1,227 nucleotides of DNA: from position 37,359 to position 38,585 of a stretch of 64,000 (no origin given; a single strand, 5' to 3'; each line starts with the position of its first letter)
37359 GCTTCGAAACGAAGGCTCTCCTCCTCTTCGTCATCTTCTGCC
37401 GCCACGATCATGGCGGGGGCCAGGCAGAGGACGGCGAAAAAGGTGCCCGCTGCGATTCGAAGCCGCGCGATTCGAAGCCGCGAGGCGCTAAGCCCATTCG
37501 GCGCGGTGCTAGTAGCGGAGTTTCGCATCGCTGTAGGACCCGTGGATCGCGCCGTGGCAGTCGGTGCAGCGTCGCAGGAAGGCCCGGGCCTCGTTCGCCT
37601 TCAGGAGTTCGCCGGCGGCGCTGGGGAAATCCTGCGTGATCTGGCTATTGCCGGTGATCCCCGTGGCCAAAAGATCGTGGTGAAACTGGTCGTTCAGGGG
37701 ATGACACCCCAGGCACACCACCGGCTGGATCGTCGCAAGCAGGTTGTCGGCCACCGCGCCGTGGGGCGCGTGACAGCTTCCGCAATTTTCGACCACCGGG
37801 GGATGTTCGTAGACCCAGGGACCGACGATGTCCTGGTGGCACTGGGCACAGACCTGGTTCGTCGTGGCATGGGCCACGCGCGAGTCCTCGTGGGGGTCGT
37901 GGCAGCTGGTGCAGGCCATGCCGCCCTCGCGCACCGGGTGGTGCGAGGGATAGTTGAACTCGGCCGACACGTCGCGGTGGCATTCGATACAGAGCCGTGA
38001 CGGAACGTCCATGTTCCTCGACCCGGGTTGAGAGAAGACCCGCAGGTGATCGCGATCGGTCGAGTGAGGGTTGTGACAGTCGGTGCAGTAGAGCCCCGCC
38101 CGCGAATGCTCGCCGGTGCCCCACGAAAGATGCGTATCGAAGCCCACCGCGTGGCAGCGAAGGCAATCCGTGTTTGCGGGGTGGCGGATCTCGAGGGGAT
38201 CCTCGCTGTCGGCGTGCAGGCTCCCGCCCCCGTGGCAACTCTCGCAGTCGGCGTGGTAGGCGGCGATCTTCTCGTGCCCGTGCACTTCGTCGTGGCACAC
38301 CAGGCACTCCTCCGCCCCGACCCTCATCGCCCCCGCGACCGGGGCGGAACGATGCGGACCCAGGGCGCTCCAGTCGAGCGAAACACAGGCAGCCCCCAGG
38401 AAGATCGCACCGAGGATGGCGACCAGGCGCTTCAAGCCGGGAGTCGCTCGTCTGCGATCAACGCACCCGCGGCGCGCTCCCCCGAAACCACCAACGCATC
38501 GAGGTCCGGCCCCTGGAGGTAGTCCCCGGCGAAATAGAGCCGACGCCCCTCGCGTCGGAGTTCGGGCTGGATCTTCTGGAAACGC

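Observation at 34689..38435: MtrAB/PioAB-type porin-cytochrome module (decahaem cytochrome + ~700-aa beta-barrel) with a convergent tetrahaem cytochrome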

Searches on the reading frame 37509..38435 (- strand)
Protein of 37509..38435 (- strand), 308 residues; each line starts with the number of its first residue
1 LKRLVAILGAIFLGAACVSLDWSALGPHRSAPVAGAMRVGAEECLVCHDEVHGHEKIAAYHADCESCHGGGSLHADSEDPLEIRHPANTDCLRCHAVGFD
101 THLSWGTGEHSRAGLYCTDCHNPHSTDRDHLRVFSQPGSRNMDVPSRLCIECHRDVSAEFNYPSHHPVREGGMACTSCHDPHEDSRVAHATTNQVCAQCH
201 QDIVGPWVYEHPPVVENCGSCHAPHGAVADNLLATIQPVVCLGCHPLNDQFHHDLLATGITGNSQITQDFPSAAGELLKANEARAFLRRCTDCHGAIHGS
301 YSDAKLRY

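Call 3: search_protein_families(library=ncbifam, proteins=[window:37509-38435:-], max_evalue=1)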
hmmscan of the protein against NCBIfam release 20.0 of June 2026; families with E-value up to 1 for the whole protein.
window:37509-38435:- (308 aa): 12 families
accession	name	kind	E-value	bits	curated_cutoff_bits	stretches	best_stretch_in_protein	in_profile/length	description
NF041028.1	decahem_GSU2203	exception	3.5e-63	213.7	325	1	12-301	8-302/317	GSU2203 family decaheme c-type cytochrome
TIGR03508.1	decahem_SO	subfamily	6.4e-50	170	192.2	1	40-303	1-257/258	DmsE family decaheme c-type cytochrome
TIGR01905.1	paired_CXXCH_1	subfamily_domain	6.7e-19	67.5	25.2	3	211-245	1-36/41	doubled CXXCH domain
NF040967.1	cytc_ExtN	equivalog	1e-06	27.9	200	1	189-296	17-120/415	selenite/tellurite reduction operon c-type cytochrome ExtN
NF040968.1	FeS_ExtO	equivalog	1e-06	27.8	200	1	189-296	17-120/416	selenite/tellurite reduction operon b-type cytochrome iron-sulfur cluster-binding subunit ExtO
TIGR03153.1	cytochr_NrfH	equivalog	1.1e-06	28.7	134.2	4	87-126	27-64/138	cytochrome c nitrite reductase small subunit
NF047727.1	4hemeCytCCctA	equivalog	5.7e-05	23.2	180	2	148-202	59-106/109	tetraheme c-type cytochrome CctA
NF041198.1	UshA_like_PCGU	equivalog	0.00065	18.4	275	1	43-101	444-514/519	UshA-like (seleno)protein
NF008339.0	PRK11125.1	equivalog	0.003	16.3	595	1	104-160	276-332/487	ammonia-forming cytochrome c nitrite reductase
TIGR03152.1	cyto_c552_HCOOH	exception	0.018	13.8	692.5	1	104-156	234-286/441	ammonia-forming nitrite reductase cytochrome c552 subunit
NF045722.1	c3_cytochr_TmcA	equivalog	0.052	13.4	114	1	42-68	81-110/125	acidic tetraheme cytochrome c3 TmcA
NF058586.1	HNHNucHlpB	equivalog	0.079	13.4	130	0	144-159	35-50/99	HNH nuclease-like protein HlpB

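Call 4: search_protein_families(library=pfam, proteins=[window:37509-38435:-], max_evalue=1)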
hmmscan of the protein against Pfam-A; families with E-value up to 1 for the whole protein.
window:37509-38435:- (308 aa): 7 families
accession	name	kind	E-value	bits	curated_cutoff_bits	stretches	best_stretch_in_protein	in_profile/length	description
PF09699.15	Paired_CXXCH_1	-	1.1e-23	83.1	20.6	3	211-246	1-37/41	Doubled CXXCH motif (Paired_CXXCH_1)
PF14537.11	Cytochrom_c3_2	-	2.1e-12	47.7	25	2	110-201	2-79/79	Cytochrome c3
PF14522.11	Cytochrome_C7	-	1.7e-10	41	24.8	6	110-180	8-67/67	Cytochrome c7 and related cytochrome c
PF13435.11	Cytochrome_C554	-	0.00019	22.8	20.8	1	84-121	44-83/84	Cytochrome c554 and c-prime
PF22678.1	Cytochrom_c_NrfB-like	-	0.013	16.4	27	1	117-185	1-71/89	Cytochrome c-type protein NrfB-like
PF17032.10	Zn_ribbon_15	-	0.39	12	28.9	1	111-162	34-68/73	zinc-ribbon family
PF12773.13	DZR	-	0.58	10.8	27.3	1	115-162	13-40/45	Double zinc ribbon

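Call 11: find_homologous_proteins(query=window:37509-38435:-, max_evalue=1e-10)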
Query window:37509-38435:- (308 aa): 1169 proteins with E <= 1e-10 among 3912 candidates; the best 120 are listed.
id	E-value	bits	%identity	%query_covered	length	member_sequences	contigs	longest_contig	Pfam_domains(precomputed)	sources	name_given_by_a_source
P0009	1.5e-204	697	95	100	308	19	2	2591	PF09699.16,PF14537.12,PF14522.12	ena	-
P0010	3.3e-167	574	75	99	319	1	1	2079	PF09699.16,PF14537.12,PF13435.12,PF14522.12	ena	-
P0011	1.5e-155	536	72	99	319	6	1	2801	PF09699.16,PF14537.12,PF14522.12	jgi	-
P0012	1.9e-151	522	68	99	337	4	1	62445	PF09699.16,PF14537.12,PF13435.12,PF14522.12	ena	-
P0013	2.5e-148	512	69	100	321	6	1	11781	PF09699.16,PF14537.12,PF13435.12,PF14522.12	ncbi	-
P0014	8.7e-145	501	65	100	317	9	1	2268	PF09699.16,PF14537.12,PF14522.12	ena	-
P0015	1.1e-135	471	66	93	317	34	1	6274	PF09699.16,PF14537.12,PF14522.12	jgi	jgi:DmsE family decaheme c-type cytochrome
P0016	2.5e-134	466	66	94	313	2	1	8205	PF09699.16,PF14537.12,PF14522.12,PF22113.2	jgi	jgi:DmsE family decaheme c-type cytochrome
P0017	3.6e-134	466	66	94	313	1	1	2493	PF09699.16,PF14537.12,PF13435.12,PF14522.12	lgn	-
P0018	4.9e-133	462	64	95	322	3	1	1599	PF09699.16,PF14537.12,PF13435.12,PF14522.12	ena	-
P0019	9.1e-133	461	64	94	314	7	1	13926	PF09699.16,PF14537.12,PF14522.12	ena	-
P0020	5.6e-132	458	66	97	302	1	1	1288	PF09699.16,PF14537.12,PF14522.12,PF22113.2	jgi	jgi:DmsE family decaheme c-type cytochrome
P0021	4.0e-129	449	66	92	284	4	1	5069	PF09699.16,PF14537.12,PF14522.12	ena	-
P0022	2.0e-128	447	63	93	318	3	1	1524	PF09699.16,PF14537.12,PF14522.12,PF22113.2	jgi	jgi:DmsE family decaheme c-type cytochrome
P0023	1.0e-125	438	62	100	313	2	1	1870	PF09699.16,PF14537.12,PF14522.12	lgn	-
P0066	1.6e-113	398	56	97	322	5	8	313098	PF09699.16,PF14537.12,PF02335.21,PF14522.12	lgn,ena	-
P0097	1.8e-101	358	53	98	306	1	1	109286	PF09699.16,PF14537.12,PF14522.12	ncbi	-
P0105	2.0e-91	325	55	82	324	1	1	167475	PF09699.16,PF14537.12,PF14522.12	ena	-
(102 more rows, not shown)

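Call 12: search_solved_structures(query=window:37509-38435:-, max_evalue=0.001, show_alignments=1)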
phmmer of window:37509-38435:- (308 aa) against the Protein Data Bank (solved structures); distinct sequences matched with E-value up to 0.001: 8.
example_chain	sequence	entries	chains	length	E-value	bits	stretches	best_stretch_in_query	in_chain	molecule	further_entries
6r2q_A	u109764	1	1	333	1.9e-25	93.4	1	55-301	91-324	Cystathionine beta-synthase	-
1qdb_A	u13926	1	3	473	2.1e-05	27.5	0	88-160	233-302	CYTOCHROME C NITRITE REDUCTASE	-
2j7a_A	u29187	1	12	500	0.00013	24.9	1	85-160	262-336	CYTOCHROME C NITRITE REDUCTASE NRFA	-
2vr0_A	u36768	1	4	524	0.00015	24.7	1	85-160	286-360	CYTOCHROME C NITRITE REDUCTASE, CATALYTIC SUBUNIT NFRA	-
2czs_A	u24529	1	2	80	0.00033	23.6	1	127-180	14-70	cytochrome c, putative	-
3bng_A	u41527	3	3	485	0.00036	23.5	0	105-156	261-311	Cytochrome c-552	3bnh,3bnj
1fs7_A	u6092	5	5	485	0.00043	23.2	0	105-156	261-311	CYTOCHROME C NITRITE REDUCTASE | Cytochrome c-552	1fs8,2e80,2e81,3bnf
1fs9_A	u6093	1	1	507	0.0005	23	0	105-156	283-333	CYTOCHROME C NITRITE REDUCTASE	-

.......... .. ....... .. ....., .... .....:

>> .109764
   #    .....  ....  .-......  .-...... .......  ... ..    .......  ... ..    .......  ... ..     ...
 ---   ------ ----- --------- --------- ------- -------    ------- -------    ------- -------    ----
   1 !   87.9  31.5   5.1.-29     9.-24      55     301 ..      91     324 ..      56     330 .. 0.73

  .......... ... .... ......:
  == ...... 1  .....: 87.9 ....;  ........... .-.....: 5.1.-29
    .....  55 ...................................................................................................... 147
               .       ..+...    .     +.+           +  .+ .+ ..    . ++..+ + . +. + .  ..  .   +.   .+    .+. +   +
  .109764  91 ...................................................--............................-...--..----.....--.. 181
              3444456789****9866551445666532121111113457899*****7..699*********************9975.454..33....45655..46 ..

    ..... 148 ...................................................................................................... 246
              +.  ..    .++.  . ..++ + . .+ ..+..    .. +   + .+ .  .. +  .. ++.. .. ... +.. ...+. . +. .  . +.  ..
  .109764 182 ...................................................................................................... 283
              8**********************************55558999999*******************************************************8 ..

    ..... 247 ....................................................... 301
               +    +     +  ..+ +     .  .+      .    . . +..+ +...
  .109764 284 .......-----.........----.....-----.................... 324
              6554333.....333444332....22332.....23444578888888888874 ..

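Call 43: find_encoding_contigs(protein=P0066, flank=7000, max_places=1)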
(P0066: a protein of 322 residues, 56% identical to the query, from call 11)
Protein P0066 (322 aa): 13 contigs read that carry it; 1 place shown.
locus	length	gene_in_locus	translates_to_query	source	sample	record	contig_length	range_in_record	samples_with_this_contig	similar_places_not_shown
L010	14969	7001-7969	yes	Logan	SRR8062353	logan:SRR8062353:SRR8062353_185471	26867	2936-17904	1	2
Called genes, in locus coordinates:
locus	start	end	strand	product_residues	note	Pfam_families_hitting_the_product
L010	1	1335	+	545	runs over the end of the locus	PF13231:PMT_2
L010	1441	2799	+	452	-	PF00884:Sulfatase, PF01663:Phosphodiest (weak)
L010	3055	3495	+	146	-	PF14534:DUF4440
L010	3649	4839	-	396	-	PF04909:Amidohydro_2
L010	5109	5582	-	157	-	PF14376:Haem_bd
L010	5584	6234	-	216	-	-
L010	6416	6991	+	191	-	PF22113:Mtrc-MtrF_II-IV_dom (faint), PF09699:Paired_CXXCH_1 (faint), PF14522:Cytochrome_C7 (faint), PF13435:Cytochrome_C554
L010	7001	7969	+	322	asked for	PF14522:Cytochrome_C7 (faint), PF14537:Cytochrom_c3_2 (faint), PF02335:Cytochrom_C552 (weak), PF09699:Paired_CXXCH_1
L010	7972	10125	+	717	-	-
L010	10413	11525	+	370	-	PF01738:DLH (faint), PF12146:Hydrolase_4 (faint)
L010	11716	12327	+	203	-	PF16036:Chalcone_3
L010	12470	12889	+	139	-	PF07883:Cupin_2 (weak)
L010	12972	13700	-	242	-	-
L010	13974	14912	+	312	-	-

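Call 44: find_encoding_contigs(protein=P0105, flank=7000, max_places=1)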
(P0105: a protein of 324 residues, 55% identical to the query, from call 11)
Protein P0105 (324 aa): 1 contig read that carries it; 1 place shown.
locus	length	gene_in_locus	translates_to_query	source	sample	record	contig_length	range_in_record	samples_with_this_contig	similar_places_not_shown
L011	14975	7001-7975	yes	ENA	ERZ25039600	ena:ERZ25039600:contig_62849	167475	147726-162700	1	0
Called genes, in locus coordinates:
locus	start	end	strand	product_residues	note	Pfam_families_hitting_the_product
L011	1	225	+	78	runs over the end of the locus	-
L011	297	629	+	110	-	-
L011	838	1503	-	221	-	-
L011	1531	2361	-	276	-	PF02668:TauD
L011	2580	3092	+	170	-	-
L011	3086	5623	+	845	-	PF07626:PSD3, PF16841:CBM60, PF07637:PSD5, PF07631:PSD4, PF07627:PSCyt3, PF07624:PSD2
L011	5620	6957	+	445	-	PF07586:HXXSHH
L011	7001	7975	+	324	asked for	PF14522:Cytochrome_C7 (faint), PF14537:Cytochrom_c3_2 (weak), PF09699:Paired_CXXCH_1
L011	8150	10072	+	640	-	-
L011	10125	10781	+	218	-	-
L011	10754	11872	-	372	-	PF00413:Peptidase_M10 (faint)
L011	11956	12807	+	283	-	-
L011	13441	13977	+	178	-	PF14863:Alkyl_sulf_dimr, PF14864:Alkyl_sulf_C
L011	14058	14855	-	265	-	PF00535:Glycos_transf_2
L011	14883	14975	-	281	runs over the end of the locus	-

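Call 45: find_encoding_contigs(protein=P0097, flank=7000, max_places=1)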
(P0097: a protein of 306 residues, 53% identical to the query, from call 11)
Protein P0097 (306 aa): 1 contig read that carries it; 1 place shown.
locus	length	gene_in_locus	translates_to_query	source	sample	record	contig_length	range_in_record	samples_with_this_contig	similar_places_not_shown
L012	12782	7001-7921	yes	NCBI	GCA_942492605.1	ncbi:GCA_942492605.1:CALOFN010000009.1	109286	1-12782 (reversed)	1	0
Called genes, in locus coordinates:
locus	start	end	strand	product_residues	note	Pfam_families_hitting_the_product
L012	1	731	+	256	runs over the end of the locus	PF00106:adh_short, PF13561:adh_short_C2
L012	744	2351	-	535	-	-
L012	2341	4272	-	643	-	PF01757:Acyl_transf_3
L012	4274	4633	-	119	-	PF01258:zf-dskA_traR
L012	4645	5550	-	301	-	PF00903:Glyoxalase (weak), PF13468:Glyoxalase_3, PF13669:Glyoxalase_4, PF00903:Glyoxalase, PF13669:Glyoxalase_4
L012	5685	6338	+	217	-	PF13505:OMP_b-brl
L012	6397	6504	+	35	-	-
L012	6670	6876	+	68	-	-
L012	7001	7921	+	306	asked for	PF14522:Cytochrome_C7 (faint), PF14537:Cytochrom_c3_2 (faint), PF09699:Paired_CXXCH_1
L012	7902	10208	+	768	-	-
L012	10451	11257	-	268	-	PF14522:Cytochrome_C7 (faint), PF22113:Mtrc-MtrF_II-IV_dom (faint), PF09699:Paired_CXXCH_1 (faint), PF13435:Cytochrome_C554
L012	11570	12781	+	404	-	?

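Call 47: list_cluster_members(proteins=[window:37509-38435:-, window:34689-35360:+, window:28157-29317:+, window:42386-43321:+, P0001, P0006])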
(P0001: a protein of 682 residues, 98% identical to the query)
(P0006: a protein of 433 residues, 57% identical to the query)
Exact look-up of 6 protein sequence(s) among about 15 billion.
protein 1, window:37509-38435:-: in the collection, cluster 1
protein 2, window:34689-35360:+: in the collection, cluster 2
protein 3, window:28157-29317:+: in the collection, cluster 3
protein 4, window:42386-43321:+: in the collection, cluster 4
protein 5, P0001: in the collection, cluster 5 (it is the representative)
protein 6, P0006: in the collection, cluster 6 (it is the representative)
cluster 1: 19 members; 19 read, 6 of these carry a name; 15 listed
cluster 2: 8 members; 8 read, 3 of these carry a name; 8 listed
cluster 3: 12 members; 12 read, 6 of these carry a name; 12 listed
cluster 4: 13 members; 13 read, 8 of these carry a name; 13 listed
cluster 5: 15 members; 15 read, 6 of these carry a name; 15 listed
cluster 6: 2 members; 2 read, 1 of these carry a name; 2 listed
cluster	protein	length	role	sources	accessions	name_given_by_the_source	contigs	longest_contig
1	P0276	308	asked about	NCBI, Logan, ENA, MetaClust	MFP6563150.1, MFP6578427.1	MAG: cytochrome c3 family protein [Myxococcota bacterium] | \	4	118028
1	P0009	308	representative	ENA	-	-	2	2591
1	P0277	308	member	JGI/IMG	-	DmsE family decaheme c-type cytochrome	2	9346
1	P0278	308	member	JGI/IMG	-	DmsE family decaheme c-type cytochrome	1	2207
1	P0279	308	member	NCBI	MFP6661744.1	MAG: cytochrome c3 family protein [Myxococcota bacterium]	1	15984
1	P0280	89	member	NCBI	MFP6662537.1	MAG: cytochrome c3 family protein, partial [Myxococcota bacterium]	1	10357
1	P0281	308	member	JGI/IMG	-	DmsE family decaheme c-type cytochrome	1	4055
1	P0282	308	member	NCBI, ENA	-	-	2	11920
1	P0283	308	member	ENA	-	-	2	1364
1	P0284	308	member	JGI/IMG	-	-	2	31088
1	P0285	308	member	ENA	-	-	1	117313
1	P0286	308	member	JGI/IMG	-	-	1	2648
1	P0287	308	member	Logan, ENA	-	-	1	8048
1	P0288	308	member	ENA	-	-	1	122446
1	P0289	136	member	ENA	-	-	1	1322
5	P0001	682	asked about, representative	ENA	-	-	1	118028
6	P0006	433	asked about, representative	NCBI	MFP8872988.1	MAG: hypothetical protein VCB42_00325, partial [Myxococcota bacterium]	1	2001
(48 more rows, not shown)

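Call 52: search_protein_families(library=ncbifam, proteins=[L011:10125-10781:+, L011:8150-10072:+], max_evalue=0.001)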
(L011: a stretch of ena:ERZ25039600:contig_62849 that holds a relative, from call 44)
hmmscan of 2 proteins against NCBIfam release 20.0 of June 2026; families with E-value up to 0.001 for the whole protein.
L011:10125-10781:+ (218 aa): 2 families
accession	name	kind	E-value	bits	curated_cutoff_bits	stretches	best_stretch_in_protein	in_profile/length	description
NF041895.1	choice_anch_V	domain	1.2e-07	31.8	42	1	11-185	3-149/150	choice-of-anchor V domain-containing protein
NF041894.1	MXAN_6652_fam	equivalog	4.4e-06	26.4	200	1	9-191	5-157/203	MXAN_6652 family MXYO-CTERM-anchored protein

L011:8150-10072:+ (640 aa): 0 families

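Call 77: search_protein_families(library=pfam, proteins=[L010:5584-6234:-], max_evalue=0.001)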
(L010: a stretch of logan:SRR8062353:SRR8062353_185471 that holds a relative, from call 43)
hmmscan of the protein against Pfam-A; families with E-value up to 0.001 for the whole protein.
L010:5584-6234:- (216 aa): 0 families
